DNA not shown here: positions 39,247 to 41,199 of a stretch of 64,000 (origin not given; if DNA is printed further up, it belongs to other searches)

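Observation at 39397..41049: Eukaryote-type protein-arginine deiminase (PAD) homolog in a bacterium, secreted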

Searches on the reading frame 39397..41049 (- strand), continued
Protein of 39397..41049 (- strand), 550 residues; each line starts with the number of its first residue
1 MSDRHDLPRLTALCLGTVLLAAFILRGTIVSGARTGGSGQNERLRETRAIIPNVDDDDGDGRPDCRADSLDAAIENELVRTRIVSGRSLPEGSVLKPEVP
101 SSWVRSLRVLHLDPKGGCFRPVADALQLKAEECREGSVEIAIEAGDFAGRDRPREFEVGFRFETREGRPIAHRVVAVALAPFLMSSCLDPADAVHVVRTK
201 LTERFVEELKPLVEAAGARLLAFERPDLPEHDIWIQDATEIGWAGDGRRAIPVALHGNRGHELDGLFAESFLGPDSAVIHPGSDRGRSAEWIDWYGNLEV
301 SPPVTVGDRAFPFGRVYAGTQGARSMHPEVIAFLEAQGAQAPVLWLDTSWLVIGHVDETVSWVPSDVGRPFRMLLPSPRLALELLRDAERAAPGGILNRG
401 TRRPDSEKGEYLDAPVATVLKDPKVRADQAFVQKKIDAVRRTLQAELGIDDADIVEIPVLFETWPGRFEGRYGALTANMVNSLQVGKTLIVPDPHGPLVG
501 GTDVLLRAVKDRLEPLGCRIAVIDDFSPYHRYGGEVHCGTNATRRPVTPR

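Call 45: fold_search(model_id=the predicted structure, library=pdb)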
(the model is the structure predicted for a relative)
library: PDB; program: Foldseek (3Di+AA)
matches with E <= 10: 1469; with E <= 0.001: 108
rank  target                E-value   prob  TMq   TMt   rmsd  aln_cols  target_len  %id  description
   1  8r8u_A                4.2e-46  1.00  0.81  0.72   3.2       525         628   28  Human PADI4 in complex with cyclic peptide PADI4_3 (released 2024-11-27)
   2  5n0y                  1.5e-44  1.00  0.80  0.70   3.0       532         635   28  hPAD4 crystal complex with AFM-30a (released 2017-05-24)
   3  5n0m                  3.9e-44  1.00  0.82  0.71   3.0       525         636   29  hPAD4 crystal complex with BB-F-amidine (released 2017-05-24)
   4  5n0z                  5.9e-44  1.00  0.81  0.70   3.1       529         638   28  hPAD4 crystal complex with AFM-41a (released 2017-05-24)
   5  7dan_B                6.6e-44  1.00  0.78  0.68   3.3       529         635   28  Structure of the Ca2+-bound wild-type peptidylarginine deiminase type III (PAD3) (released 2021-06-02)
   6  3b1u                  7.9e-44  1.00  0.81  0.71   3.0       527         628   28  Crystal structure of human peptidylarginine deiminase 4 in complex with o-F-amidine (released 2011-10-26)
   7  7dan_A                1.5e-43  1.00  0.80  0.70   2.9       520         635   28  Structure of the Ca2+-bound wild-type peptidylarginine deiminase type III (PAD3) (released 2021-06-02)
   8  7dan_C                2.2e-43  1.00  0.80  0.69   3.3       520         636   28  Structure of the Ca2+-bound wild-type peptidylarginine deiminase type III (PAD3) (released 2021-06-02)
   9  5hp5_A                2.4e-43  1.00  0.81  0.68   4.2       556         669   27  Srtucture of human peptidylarginine deiminase type I (PAD1) (released 2016-07-27)
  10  8r8v_A                3.5e-43  1.00  0.81  0.71   3.1       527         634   28  Human PADI4 in complex with cyclic peptide PADI4_11 (released 2024-11-27)
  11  3b1t                  7.0e-43  1.00  0.81  0.71   2.7       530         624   28  Crystal structure of human peptidylarginine deiminase 4 in complex with o-Cl-amidine (released 2011-10-26)
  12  5n1b                  7.5e-43  1.00  0.79  0.70   3.4       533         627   28  hPAD4 crystal complex with AFM-14a (released 2017-05-24)
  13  7d56_C                1.4e-42  1.00  0.80  0.69   3.3       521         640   28  Structure of the peptidylarginine deiminase type III (PAD3) in complex with Cl-amidine (released 2021-06-02)
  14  4x8g                  1.5e-42  1.00  0.76  0.69   4.8       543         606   28  Crystal structure of human peptidylarginine deiminase type4 (PAD4) in complex with GSK199 (released 2015-01-28)
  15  2dw5                  1.9e-42  1.00  0.80  0.71   3.0       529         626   28  Crystal structure of human peptidylarginine deiminase 4 in complex with N-alpha-benzoyl-N5-(2-fluoro-1-iminoethyl)-L-orn (released 2006-10-17)
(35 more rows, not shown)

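Call 62: search_protein_families(library=pfam, proteins=[L035:1275-2048:-, L035:2556-3314:+, L035:3379-4455:+, L035:4386-5438:+, L035:5797-7692:+, L035:7959-8774:-, L035:9235-11004:+, L035:11964-12500:-, L035:13064-13540:+], max_evalue=0.001)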
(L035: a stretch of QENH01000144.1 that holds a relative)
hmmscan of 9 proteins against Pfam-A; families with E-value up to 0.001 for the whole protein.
L035:1275-2048:- (257 aa): 2 families
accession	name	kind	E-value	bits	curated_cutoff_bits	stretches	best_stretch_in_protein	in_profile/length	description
PF02663.19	FmdE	-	9.4e-33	113.5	22.9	1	37-177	1-132/133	FmdE, Molybdenum formylmethanofuran dehydrogenase operon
PF01258.23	zf-dskA_traR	-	3.5e-05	24.2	24.9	1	193-224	3-32/36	Prokaryotic dksA/traR C4-type zinc finger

L035:2556-3314:+ (252 aa): 8 families
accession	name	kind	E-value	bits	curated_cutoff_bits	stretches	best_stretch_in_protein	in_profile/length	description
PF00398.26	RrnaAD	-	2.4e-50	171.5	24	1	16-222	6-223/263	Ribosomal RNA adenine dimethylase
PF13649.12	Methyltransf_25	-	9e-11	42.8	27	1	44-110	1-71/97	Methyltransferase domain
PF08241.18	Methyltransf_11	-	6.1e-09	36.8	21.2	1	45-109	1-66/95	Methyltransferase domain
PF02475.24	TRM5-TYW2_MTfase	-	8.9e-07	29.4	28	1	35-115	31-116/164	TRM5/TYW2 methyltransferase domain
PF08242.18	Methyltransf_12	-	5.1e-05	24.4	30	1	45-110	1-72/98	Methyltransferase domain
PF03602.21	Cons_hypoth95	-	5.9e-05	23.2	24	1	39-97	40-101/182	Conserved hypothetical protein 95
PF05401.17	NodS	-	0.00023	21.5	24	1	39-190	41-195/201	Nodulation protein S (NodS)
PF05219.18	DREV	-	0.00061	19.4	26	1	33-81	87-135/265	DREV methyltransferase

L035:3379-4455:+ (358 aa): 0 families

L035:4386-5438:+ (350 aa): 1 family
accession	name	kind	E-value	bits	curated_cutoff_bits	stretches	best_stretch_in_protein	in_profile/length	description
PF20085.5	TGL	-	3.7e-98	328.1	23.7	1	23-269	1-242/245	Protein-glutamine gamma-glutamyltransferase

L035:5797-7692:+ (631 aa): 2 families
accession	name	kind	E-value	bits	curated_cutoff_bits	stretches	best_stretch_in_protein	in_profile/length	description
PF03068.20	PAD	-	3.4e-130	435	25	1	234-621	2-394/395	Protein-arginine deiminase (PAD)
PF08527.15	PAD_M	-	5.5e-18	65.5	24.8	1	77-228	1-159/159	Protein-arginine deiminase (PAD) middle domain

L035:7959-8774:- (271 aa): 1 family
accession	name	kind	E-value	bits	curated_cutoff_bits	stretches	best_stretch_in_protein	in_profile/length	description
PF01180.27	DHO_dh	-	6.8e-61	206.4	27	1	16-261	3-250/291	Dihydroorotate dehydrogenase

L035:9235-11004:+ (589 aa): 5 families
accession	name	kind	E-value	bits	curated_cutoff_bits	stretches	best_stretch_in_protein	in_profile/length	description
PF01180.27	DHO_dh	-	7.7e-56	189.9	27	1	289-571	2-291/291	Dihydroorotate dehydrogenase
PF10418.14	DHODB_Fe-S_bind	-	7.5e-08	32.4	23.9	1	215-247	1-40/41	Iron-sulfur cluster binding domain of dihydroorotate dehydrogenase B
PF00175.26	NAD_binding_1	-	7.9e-07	30.1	22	1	106-200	1-108/109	Oxidoreductase NAD-binding domain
PF03060.21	NMO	-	8.7e-05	22.5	28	1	458-551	128-224/331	Nitronate monooxygenase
PF01207.24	Dus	-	0.00029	20.5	20.4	0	378-537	54-201/311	Dihydrouridine synthase (Dus)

L035:11964-12500:- (178 aa): 0 families

L035:13064-13540:+ (158 aa): 2 families
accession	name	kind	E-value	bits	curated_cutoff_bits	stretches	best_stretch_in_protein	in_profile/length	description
PF01663.27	Phosphodiest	-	1.2e-07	32.1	23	1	58-120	1-63/342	Type I phosphodiesterase / nucleotide pyrophosphatase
PF00884.28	Sulfatase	-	3.8e-07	30.1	25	1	56-141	1-91/301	Sulfatase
